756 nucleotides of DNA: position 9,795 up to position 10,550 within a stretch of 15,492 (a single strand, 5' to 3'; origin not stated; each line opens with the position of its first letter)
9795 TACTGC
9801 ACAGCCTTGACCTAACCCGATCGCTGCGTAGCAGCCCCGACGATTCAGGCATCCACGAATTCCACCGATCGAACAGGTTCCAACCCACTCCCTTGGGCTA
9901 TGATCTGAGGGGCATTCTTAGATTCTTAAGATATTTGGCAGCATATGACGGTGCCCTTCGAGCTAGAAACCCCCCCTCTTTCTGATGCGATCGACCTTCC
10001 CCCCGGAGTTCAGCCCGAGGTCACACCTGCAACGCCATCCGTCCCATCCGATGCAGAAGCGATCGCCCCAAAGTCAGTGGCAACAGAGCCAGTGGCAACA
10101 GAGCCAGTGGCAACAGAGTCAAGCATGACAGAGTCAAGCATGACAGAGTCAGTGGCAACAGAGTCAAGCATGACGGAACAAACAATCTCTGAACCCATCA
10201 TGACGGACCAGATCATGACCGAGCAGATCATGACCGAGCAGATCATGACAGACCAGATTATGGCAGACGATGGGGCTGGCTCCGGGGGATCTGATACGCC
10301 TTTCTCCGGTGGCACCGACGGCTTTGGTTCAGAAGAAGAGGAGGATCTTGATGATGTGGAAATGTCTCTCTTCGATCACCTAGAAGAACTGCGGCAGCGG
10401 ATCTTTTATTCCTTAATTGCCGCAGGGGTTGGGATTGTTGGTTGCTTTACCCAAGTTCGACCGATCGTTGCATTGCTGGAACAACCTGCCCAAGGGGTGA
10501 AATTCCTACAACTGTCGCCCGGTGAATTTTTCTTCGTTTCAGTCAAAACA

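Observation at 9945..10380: TatC carries an N-terminal extension made of thirteen 15-bp tandem repeats (VATEP / SMTES / IMTEQ pentapeptides)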

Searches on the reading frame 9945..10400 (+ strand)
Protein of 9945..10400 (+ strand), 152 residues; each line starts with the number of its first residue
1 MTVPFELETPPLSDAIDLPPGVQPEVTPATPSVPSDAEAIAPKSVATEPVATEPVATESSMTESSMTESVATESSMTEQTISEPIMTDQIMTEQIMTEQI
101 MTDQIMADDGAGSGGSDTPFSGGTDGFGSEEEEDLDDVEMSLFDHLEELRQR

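Call 13: find_homologous_proteins(query=window:9945-10400:+, max_evalue=10)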
Query seq(152 aa) (152 aa): 5 proteins with E <= 10 among 271 candidates.
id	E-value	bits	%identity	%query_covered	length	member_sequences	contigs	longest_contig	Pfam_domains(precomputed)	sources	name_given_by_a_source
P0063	2.5e-1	30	95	14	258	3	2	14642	PF00902.24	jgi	jgi:sec-independent protein translocase protein TatC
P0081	7.5e-1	28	73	19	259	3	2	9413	PF00902.24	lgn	-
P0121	9.3e-1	28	80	18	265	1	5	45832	PF00902.24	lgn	-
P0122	9.4e-1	28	80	18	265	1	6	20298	PF00902.24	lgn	-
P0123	5.2e+0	25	58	24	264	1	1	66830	PF00902.24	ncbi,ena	-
